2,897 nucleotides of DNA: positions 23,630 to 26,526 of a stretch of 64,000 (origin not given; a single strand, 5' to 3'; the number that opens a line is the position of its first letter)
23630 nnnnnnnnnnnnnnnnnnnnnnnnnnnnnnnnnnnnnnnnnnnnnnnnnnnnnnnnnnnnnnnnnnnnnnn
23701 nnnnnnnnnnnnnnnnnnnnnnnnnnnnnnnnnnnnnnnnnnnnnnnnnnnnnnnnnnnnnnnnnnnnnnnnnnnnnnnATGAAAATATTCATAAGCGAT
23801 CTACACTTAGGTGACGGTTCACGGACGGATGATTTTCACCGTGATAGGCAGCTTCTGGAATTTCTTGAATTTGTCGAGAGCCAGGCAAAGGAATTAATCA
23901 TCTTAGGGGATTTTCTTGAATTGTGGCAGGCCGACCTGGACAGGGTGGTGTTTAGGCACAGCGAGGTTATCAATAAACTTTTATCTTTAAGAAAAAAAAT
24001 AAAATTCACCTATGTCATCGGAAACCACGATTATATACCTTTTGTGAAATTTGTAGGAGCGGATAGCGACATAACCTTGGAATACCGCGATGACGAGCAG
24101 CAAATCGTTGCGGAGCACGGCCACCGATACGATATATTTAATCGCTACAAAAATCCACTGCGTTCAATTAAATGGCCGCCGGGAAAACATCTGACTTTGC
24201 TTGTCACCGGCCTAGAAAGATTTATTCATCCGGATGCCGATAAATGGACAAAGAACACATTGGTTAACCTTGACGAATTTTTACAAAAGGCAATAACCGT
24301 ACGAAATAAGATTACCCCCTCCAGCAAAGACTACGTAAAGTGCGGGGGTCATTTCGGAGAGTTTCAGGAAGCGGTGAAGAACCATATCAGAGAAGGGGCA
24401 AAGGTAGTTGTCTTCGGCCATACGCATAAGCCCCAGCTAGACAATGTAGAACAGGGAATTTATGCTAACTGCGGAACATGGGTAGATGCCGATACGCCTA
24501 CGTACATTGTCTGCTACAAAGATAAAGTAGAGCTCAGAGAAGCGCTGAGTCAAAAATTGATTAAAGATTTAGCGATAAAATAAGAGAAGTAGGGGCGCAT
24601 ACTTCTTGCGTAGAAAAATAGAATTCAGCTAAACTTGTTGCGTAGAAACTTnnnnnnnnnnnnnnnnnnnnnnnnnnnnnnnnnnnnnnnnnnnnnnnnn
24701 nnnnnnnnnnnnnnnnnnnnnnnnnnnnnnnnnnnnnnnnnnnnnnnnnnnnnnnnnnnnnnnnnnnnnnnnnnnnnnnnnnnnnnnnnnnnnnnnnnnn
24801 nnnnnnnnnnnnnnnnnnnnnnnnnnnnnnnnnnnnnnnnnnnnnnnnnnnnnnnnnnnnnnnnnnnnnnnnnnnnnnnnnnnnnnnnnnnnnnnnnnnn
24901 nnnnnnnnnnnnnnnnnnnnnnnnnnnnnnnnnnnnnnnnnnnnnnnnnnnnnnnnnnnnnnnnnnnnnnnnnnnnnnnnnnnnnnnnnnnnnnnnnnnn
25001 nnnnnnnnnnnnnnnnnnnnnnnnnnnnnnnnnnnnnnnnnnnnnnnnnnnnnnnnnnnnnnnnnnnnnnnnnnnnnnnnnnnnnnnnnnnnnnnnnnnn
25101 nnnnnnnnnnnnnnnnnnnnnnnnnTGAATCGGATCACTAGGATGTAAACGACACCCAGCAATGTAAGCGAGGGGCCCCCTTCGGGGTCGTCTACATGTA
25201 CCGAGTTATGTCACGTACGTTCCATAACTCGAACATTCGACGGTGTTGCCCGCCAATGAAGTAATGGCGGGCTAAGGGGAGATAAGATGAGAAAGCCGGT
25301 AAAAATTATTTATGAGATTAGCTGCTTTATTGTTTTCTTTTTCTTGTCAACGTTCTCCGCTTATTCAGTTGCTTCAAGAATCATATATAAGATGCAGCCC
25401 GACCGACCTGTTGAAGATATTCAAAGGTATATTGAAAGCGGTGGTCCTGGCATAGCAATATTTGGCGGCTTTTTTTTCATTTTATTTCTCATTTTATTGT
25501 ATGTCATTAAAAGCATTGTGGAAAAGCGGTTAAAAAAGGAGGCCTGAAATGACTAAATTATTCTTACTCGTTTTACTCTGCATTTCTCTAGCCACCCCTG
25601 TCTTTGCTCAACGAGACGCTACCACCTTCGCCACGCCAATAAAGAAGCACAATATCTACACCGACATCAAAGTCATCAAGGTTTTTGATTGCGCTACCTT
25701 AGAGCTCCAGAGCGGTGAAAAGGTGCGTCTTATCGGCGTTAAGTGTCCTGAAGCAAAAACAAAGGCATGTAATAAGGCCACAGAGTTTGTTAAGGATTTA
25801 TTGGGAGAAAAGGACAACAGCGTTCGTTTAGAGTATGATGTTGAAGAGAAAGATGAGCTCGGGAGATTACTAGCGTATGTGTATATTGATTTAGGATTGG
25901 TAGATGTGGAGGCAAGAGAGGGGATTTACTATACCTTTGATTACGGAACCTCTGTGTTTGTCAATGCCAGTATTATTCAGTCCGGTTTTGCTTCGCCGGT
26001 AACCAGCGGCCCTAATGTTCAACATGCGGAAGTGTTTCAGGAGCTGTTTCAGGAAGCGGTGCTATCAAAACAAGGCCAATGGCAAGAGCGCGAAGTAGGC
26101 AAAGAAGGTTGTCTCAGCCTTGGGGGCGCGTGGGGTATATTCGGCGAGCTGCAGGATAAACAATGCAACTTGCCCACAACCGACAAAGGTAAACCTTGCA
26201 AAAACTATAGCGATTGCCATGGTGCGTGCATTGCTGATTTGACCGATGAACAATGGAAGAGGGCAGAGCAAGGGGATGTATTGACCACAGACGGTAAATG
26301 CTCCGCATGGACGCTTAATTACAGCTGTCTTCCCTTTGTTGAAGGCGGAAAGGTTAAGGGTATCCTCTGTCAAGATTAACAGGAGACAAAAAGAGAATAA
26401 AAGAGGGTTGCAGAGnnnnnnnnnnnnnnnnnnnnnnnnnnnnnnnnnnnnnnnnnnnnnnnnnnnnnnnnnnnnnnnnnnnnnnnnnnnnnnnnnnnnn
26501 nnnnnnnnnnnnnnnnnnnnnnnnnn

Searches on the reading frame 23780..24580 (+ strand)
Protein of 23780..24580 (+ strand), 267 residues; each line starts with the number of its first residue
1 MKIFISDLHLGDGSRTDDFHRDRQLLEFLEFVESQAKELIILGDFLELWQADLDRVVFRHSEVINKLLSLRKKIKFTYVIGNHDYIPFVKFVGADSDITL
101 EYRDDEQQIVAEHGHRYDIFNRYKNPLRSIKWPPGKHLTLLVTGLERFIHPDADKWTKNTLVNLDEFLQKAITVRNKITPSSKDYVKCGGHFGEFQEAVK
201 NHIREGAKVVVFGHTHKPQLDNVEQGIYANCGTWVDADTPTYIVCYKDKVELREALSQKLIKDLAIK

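Call 59: search_protein_families(library=pfam, proteins=[window:23780-24580:+], max_evalue=0.001)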
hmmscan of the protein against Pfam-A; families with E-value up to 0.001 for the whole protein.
window:23780-24580:+ (267 aa): 2 families
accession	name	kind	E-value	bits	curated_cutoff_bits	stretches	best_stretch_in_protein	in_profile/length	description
PF12850.12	Metallophos_2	-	6.1e-11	43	27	1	196-242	97-146/154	Calcineurin-like phosphoesterase superfamily domain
PF00149.33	Metallophos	-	2.7e-10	41.4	21.5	1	4-218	5-191/191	Calcineurin-like phosphoesterase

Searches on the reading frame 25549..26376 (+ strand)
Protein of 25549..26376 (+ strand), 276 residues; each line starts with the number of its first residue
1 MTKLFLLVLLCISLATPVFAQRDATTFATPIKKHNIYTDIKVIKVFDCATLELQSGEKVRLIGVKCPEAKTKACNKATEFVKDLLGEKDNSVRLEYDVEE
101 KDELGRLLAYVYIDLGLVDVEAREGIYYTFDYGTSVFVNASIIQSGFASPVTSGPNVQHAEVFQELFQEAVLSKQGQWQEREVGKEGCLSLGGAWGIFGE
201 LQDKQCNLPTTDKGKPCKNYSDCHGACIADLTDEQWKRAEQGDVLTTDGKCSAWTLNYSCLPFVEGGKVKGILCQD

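Call 60: search_protein_families(library=pfam, proteins=[window:25549-26376:+], max_evalue=0.001)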
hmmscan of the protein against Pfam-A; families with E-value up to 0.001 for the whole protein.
window:25549-26376:+ (276 aa): 1 family
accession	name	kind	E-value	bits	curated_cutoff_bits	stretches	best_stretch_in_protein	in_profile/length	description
PF00565.23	SNase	-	3.7e-10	40.7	21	1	58-179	1-106/107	Staphylococcal nuclease homologue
